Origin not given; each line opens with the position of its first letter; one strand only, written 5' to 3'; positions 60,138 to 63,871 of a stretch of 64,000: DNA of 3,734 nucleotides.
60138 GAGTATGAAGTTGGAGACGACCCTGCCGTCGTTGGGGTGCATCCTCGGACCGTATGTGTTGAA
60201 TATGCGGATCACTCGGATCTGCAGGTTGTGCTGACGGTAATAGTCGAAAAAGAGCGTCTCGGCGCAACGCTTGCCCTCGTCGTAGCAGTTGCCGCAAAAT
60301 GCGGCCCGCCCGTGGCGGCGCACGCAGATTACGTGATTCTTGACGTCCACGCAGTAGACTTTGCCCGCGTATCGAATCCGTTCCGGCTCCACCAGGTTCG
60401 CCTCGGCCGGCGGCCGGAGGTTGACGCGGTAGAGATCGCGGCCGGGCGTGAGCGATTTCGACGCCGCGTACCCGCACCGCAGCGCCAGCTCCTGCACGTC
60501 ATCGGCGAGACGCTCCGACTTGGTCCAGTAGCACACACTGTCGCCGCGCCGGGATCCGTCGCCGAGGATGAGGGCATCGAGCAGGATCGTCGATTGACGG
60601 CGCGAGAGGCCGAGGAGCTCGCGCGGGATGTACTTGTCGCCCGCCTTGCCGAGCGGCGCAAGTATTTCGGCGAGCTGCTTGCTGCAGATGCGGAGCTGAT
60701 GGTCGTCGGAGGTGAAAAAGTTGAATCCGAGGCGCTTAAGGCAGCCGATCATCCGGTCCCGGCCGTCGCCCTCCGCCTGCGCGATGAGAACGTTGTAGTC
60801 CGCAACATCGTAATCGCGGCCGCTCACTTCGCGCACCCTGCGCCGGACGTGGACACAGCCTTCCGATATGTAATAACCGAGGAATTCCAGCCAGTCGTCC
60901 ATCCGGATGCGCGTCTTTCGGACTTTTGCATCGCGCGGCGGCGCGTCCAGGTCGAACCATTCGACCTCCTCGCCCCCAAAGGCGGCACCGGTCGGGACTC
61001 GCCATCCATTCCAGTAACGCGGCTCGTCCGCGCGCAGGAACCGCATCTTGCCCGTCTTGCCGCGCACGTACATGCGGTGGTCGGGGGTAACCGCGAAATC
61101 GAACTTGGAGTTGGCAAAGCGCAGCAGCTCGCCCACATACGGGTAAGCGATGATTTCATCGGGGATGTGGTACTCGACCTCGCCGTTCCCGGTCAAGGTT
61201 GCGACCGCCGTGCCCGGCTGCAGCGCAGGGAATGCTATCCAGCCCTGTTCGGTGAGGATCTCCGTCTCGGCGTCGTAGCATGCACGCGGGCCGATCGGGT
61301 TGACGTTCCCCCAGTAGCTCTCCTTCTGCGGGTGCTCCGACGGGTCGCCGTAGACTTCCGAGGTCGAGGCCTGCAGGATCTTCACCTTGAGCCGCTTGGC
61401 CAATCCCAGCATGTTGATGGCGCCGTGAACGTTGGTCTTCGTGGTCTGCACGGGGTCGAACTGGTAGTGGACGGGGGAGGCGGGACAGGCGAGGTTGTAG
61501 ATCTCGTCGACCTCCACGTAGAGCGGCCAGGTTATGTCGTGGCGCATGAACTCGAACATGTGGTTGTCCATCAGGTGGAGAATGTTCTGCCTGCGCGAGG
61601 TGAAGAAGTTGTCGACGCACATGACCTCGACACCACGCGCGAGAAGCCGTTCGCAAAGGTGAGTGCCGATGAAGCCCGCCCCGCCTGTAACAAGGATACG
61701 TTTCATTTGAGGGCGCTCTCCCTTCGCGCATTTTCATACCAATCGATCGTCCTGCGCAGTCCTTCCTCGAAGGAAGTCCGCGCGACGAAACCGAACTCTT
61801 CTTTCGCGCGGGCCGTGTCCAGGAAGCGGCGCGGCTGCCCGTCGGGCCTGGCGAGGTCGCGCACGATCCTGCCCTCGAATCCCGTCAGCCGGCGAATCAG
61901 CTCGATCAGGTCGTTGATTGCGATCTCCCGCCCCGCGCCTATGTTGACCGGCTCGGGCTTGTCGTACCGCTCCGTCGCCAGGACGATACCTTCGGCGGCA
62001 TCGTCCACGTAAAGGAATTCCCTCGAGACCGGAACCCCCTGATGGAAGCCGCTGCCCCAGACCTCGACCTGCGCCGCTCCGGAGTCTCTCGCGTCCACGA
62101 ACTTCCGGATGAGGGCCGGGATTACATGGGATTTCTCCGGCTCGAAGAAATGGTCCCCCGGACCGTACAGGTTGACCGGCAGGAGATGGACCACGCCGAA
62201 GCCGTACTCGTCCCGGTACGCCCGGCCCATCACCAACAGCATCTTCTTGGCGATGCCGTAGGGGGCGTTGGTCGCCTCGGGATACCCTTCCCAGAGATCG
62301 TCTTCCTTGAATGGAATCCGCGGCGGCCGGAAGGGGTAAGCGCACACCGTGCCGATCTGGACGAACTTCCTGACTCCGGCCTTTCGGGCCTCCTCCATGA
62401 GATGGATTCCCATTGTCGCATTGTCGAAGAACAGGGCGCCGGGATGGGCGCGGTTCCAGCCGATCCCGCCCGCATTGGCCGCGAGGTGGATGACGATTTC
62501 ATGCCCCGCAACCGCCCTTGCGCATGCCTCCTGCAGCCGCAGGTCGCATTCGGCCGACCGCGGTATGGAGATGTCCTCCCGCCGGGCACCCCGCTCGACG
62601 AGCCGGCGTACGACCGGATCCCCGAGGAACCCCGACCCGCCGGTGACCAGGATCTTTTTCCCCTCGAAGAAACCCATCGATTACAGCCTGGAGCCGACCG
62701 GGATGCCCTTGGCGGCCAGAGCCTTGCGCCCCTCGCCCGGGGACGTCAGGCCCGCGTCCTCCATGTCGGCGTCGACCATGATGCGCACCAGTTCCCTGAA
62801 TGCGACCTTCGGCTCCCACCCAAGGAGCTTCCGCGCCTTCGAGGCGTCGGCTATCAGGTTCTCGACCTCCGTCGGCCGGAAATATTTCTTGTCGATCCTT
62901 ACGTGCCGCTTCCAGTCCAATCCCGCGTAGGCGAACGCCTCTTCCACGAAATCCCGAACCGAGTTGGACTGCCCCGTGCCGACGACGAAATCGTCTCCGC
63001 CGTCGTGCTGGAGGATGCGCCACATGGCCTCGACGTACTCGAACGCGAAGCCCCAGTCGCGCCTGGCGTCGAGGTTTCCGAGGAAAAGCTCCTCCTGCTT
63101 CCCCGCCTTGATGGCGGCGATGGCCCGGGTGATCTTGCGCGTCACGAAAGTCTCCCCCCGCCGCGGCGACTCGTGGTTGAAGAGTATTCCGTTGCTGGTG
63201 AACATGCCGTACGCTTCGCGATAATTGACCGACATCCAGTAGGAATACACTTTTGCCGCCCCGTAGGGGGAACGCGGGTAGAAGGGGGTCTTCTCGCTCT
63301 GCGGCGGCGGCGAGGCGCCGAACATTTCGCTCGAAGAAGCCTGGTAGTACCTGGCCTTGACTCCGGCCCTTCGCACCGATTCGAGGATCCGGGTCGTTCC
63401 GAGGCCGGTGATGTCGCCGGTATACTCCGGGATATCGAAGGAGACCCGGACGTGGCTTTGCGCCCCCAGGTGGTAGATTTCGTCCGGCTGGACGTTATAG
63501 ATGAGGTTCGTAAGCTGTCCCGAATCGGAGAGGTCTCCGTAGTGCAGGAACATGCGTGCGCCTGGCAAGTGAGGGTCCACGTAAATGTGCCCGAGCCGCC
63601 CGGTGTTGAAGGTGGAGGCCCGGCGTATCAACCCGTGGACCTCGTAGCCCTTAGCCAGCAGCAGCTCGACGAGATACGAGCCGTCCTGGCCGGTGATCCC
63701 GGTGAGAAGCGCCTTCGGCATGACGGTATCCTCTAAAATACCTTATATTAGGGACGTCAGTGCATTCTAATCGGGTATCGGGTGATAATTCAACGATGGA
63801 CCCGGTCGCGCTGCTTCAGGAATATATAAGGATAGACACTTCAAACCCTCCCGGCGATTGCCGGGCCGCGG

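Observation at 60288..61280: Full-length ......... intein inserted into the catalytic YxxxK motif of UDP-glucuronate decarboxylase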

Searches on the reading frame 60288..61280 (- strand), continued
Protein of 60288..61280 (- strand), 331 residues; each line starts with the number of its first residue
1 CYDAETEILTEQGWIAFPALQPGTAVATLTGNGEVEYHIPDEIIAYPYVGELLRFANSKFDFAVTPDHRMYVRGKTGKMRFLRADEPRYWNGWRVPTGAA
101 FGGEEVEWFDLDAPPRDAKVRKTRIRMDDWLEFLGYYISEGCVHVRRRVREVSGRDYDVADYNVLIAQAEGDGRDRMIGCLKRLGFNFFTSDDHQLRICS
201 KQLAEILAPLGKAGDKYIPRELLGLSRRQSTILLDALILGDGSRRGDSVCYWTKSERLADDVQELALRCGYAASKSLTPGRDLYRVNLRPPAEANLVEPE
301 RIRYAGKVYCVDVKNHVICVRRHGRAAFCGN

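Call 47: find_related_loci(query=A1, collection=viral_contigs, flank=3000)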
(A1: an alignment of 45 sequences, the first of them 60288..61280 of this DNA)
Query A1 (331 aa) in viral_contigs; peptide patterns used: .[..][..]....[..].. (x = any residue, [..] = any of these).
600 stretches matched a pattern (row limit reached: there are more); 557 encode a relative of the query (tblastn E <= 1e-3); the best 80 are kept; 80 distinct loci.
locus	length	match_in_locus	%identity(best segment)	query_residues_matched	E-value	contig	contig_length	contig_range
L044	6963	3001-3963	44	1-331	5e-87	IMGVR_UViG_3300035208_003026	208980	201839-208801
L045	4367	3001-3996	36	1-331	1e-62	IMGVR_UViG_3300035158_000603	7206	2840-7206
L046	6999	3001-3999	38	1-331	9e-60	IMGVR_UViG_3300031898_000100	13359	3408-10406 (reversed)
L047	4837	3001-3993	33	1-331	2e-58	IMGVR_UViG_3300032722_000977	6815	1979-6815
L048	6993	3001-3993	33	1-331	2e-58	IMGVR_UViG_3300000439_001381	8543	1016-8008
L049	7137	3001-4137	37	1-331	7e-58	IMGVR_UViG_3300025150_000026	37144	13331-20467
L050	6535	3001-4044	36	1-331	3e-55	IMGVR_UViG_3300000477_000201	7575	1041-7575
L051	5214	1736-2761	32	1-331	9e-54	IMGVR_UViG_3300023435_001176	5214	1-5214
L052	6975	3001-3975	35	1-331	3e-53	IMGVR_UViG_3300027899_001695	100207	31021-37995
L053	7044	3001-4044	31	1-331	5e-53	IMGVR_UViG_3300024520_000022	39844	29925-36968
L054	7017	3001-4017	34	1-331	1e-52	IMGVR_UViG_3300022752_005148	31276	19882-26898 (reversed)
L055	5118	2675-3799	33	1-331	2e-52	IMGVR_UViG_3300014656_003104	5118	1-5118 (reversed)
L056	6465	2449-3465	34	1-331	2e-52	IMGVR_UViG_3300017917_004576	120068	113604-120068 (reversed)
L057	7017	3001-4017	34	1-331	3e-52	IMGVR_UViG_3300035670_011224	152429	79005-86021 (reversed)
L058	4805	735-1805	33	1-331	2e-51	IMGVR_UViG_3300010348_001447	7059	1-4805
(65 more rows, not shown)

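Call 53: get_annotated_region(hit=H5, flank=1000)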
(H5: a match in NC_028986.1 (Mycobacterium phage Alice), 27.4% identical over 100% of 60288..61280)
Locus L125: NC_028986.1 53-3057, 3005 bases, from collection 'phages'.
description: Mycobacterium phage Alice, complete sequence.
organism: Mycobacterium phage Alice (NCBI taxid 1034128)
taxonomy: Viruses; Duplodnaviria; Heunggongvirae; Uroviricota; Caudoviricetes; Ceeclamvirinae; Bixzunavirus; Bixzunavirus alice
host: Mycobacterium smegmatis mc2 155; source: soil; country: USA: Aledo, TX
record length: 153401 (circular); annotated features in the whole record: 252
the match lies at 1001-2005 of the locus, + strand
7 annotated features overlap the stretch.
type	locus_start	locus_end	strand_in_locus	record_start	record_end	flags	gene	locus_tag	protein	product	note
CDS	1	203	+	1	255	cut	1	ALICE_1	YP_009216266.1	hypothetical protein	gp1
CDS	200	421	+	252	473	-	2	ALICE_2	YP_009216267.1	hypothetical protein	gp2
CDS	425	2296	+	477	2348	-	3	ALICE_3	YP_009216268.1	nucleotidyltransferase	gp3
CDS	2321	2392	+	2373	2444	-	4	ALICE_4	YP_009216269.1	hypothetical protein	gp4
CDS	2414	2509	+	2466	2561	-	5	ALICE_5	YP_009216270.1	hypothetical protein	gp5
CDS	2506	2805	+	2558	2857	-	6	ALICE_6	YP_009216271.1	hypothetical protein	gp6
CDS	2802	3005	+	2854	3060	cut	7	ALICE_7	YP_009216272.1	hypothetical protein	gp7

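Call 55: search_solved_structures(query=A1, max_evalue=0.01)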
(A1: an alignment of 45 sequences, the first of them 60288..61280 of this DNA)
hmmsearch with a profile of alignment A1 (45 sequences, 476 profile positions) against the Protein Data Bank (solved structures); distinct sequences matched with E-value up to 0.01: 24.
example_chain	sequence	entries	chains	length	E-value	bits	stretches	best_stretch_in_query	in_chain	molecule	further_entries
2cw7_A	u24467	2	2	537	1.3e-22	83.1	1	196-371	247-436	Endonuclease PI-PkoII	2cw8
7qsu_A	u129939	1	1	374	2.3e-20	75.7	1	126-375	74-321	V-ATPase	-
7qss_A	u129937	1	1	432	3.8e-20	75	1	126-375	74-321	V-type ATP synthase alpha chain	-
7qst_A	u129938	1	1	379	1.3e-08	36.9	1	127-371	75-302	V-type ATP synthase subunit A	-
6zgq_A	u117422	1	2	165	1.6e-08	36.7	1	80-188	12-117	AceL NrdHF-1-1 Intein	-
5akm_A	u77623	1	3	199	7.1e-06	27.9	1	210-278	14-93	HOMING ENDONUCLEASE I-DMOI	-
2dch_X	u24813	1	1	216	4e-05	25.5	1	204-281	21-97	putative homing endonuclease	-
1b24_A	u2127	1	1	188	4.3e-05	25.4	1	210-278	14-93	Homing endonuclease I-DmoI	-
4un7_G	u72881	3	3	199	4.4e-05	25.3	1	210-278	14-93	HOMING ENDONUCLEASE I-DMOI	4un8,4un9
2vs7_A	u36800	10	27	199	4.4e-05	25.3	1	210-278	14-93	HOMING ENDONUCLEASE I-DMOI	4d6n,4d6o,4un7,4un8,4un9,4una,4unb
2vs8_A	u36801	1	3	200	4.5e-05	25.3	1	210-278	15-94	HOMING ENDONUCLEASE I-DMOI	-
5o6g_A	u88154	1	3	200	5.5e-05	25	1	210-278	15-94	Homing endonuclease I-DmoI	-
5o6i_A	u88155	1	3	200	8.3e-05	24.4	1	210-278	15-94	Homing endonuclease I-DmoI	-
5ak9_A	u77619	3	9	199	0.00014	23.6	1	210-278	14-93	HOMING ENDONUCLEASE I-DMOI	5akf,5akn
1dq3_A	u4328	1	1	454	0.00021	23.1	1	196-366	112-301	ENDONUCLEASE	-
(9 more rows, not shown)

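Call 56: search_protein_families(library=phrogs, proteins=[window:60288-61280:-], max_evalue=0.001)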
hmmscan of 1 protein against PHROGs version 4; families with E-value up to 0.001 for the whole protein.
window:60288-61280:- (331 aa): 2 families
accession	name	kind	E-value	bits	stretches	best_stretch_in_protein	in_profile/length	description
phrog_85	-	DNA, RNA and nucleotide metabolism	2.3e-08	34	1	1-74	89-162/866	thymidylate synthase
phrog_12229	-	DNA, RNA and nucleotide metabolism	1.7e-07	31.1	1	234-331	365-471/577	ribonucleotide reductase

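Call 65: find_encoding_contigs(protein=P0012, flank=5000, max_places=2)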
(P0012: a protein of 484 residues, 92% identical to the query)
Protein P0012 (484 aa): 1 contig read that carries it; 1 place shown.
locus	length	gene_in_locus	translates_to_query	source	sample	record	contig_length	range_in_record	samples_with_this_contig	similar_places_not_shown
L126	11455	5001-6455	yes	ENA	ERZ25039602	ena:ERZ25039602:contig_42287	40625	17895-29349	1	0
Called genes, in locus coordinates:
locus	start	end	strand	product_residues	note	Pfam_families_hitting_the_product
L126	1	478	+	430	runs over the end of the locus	PF16980:CitMHS_2, PF03600:CitMHS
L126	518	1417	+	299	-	PF00753:Lactamase_B, PF12706:Lactamase_B_2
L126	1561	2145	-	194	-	PF07687:M20_dimer, PF01546:Peptidase_M20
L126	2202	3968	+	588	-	PF01370:Epimerase, PF16363:GDP_Man_Dehyd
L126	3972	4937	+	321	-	PF01073:3Beta_HSD (faint), PF01370:Epimerase, PF16363:GDP_Man_Dehyd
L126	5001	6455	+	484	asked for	PF01073:3Beta_HSD (faint), PF01370:Epimerase, PF02719:Polysacc_synt_2 (faint), PF07993:NAD_binding_4 (faint), PF16363:GDP_Man_Dehyd, PF14528:LAGLIDADG_3 (faint), PF01370:Epimerase, PF16363:GDP_Man_Dehyd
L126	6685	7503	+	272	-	PF00656:Peptidase_C14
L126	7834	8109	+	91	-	PF18882:DUF5647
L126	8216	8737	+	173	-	PF02357:NusG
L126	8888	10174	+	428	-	PF14052:Caps_assemb_Wzi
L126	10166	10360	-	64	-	-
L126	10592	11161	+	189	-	-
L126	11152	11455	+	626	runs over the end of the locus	PF02563:Poly_export, PF10531:SLBB (weak), PF22461:SLBB_2 (weak), PF10531:SLBB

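Call 70: find_homologous_proteins(query=L012:5001-5996:+, max_evalue=1e-20)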
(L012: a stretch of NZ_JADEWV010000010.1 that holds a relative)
Query L012:5001-5996:+ (332 aa): 192 proteins with E <= 1e-20 among 1330 candidates; the best 120 are listed.
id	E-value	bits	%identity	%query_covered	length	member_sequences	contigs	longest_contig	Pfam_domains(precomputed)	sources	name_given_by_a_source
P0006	5.7e-167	573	73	100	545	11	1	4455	PF16363.12,PF02719.22,PF01073.26,PF07993.19,PF14528.12,PF01370.28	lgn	-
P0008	5.7e-137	474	77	79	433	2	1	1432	PF16363.12,PF14528.12,PF01370.28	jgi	jgi:UDP-glucuronate decarboxylase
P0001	6.4e-133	461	66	92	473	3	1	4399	PF16363.12,PF14528.12,PF01370.28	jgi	jgi:UDP-glucuronate decarboxylase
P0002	7.2e-130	451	65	92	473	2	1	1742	PF16363.12,PF14528.12,PF01370.28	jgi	jgi:UDP-glucuronate decarboxylase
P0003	8.9e-127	441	69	86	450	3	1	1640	PF16363.12,PF14528.12,PF01370.28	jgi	jgi:UDP-glucuronate decarboxylase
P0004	1.4e-121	424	67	84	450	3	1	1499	PF16363.12,PF14528.12,PF01370.28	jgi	jgi:UDP-glucuronate decarboxylase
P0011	3.5e-120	419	74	73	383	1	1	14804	PF16363.12,PF02719.22,PF01073.26,PF07993.19,PF01370.28,PF13403.12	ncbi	ncbi:MAG: GDP-mannose 4,6-dehydratase [Spirulina sp.]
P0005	3.4e-111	390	53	99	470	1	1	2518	PF16363.12,PF07993.19,PF01370.28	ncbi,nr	ncbi:MAG: rfbB, partial [Deltaproteobacteria bacterium]|nr:rfbB [Deltaproteobacteria bacterium]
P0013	1.3e-110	388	83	62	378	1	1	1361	PF16363.12,PF14528.12,PF01370.28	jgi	jgi:UDP-glucuronate decarboxylase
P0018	3.4e-109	383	82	62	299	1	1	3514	PF16363.12,PF14528.12,PF01370.28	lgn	-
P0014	2.5e-107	377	82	62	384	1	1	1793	PF16363.12,PF14528.12,PF01370.28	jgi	jgi:UDP-glucuronate decarboxylase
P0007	2.0e-106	374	62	85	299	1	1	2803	PF14528.12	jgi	jgi:UDP-glucuronate decarboxylase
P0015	8.6e-106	372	79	62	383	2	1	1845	PF16363.12,PF14528.12,PF01370.28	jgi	jgi:UDP-glucuronate decarboxylase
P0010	5.9e-101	356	52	100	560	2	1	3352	PF16363.12,PF14528.12,PF01370.28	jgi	jgi:UDP-glucuronate decarboxylase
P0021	3.7e-89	317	78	55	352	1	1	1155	PF16363.12,PF14528.12,PF01370.28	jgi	jgi:UDP-glucuronate decarboxylase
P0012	2.6e-68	249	69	52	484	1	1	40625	PF16363.12,PF02719.22,PF01073.26,PF07993.19,PF14528.12,PF01370.28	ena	-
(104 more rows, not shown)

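Call 76: search_protein_representatives(protein=window:60288-61280:-)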
Query: 331 residues. Proteins with E-value up to 0.001 (for the whole library): 9999; up to 1e-10: 5707; up to 1e-30: 864. The best 150 are listed.
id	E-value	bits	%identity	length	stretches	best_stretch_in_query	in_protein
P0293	3.0e-119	414.3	57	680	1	1-331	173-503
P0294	2.8e-99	348.7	34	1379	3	1-331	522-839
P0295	1.1e-94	333.5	35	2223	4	1-331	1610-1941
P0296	9.6e-92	323.9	38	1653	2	1-331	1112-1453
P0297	5.2e-89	314.9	34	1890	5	1-331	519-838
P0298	1.2e-88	313.7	37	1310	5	1-331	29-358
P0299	7.0e-88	311.2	39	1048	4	1-276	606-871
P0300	4.9e-82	291.9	34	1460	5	1-331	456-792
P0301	2.8e-81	289.5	33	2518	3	1-326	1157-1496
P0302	2.9e-75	269.7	33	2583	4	1-331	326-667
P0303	3.0e-73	263.1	33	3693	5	1-331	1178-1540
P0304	6.3e-73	262.0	37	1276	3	1-331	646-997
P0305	8.1e-72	258.4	32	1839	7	1-274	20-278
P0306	5.9e-70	252.2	37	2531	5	1-331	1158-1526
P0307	1.8e-68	247.4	37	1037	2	5-331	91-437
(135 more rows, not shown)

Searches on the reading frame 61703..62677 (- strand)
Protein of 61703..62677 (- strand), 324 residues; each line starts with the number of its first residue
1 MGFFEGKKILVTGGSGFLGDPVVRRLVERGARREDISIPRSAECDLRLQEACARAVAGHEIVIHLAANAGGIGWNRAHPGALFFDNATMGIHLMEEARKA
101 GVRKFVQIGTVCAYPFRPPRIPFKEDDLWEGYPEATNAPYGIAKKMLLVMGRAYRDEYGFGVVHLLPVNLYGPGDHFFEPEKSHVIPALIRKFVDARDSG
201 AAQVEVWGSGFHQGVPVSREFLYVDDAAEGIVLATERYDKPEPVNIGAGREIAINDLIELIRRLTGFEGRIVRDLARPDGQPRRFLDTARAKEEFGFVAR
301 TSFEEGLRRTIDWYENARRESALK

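Call 30: search_protein_families(library=pfam, proteins=[window:61703-62677:-], max_evalue=0.001)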
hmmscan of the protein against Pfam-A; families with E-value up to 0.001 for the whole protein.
window:61703-62677:- (324 aa): 4 families
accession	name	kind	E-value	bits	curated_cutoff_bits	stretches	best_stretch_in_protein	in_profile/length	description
PF01370.27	Epimerase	-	8.8e-48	163.2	20.9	1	9-247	1-240/240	NAD dependent epimerase/dehydratase family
PF16363.11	GDP_Man_Dehyd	-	7.8e-20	72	27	1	10-310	1-332/332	GDP-mannose 4,6 dehydratase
PF13460.12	NAD_binding_10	-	1.4e-06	28.8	27.2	1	19-132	7-120/184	NAD(P)H-binding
PF01073.25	3Beta_HSD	-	2.1e-06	27.4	22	1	10-183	1-194/280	3-beta hydroxysteroid dehydrogenase/isomerase family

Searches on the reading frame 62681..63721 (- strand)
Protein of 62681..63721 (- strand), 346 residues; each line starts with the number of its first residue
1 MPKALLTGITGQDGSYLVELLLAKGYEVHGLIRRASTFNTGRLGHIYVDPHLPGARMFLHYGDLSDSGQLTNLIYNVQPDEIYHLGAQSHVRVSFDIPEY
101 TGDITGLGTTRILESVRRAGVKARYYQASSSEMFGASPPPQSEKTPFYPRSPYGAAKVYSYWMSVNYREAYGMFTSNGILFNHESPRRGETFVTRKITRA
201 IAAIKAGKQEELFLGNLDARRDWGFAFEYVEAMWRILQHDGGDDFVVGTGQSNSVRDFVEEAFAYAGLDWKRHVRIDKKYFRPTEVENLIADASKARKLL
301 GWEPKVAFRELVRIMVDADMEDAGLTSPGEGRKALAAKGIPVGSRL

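Call 30: search_protein_families(library=pfam, proteins=[window:62681-63721:-], max_evalue=0.001)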
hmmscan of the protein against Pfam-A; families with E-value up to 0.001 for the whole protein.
window:62681-63721:- (346 aa): 3 families
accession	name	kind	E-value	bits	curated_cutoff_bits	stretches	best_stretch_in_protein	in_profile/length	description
PF16363.11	GDP_Man_Dehyd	-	3.6e-136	454.4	27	1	5-315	1-332/332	GDP-mannose 4,6 dehydratase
PF01370.27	Epimerase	-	2.6e-72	243.5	20.9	1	4-248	1-240/240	NAD dependent epimerase/dehydratase family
PF04321.23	RmlD_sub_bind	-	5e-06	26.2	27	1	4-158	3-130/287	RmlD substrate binding domain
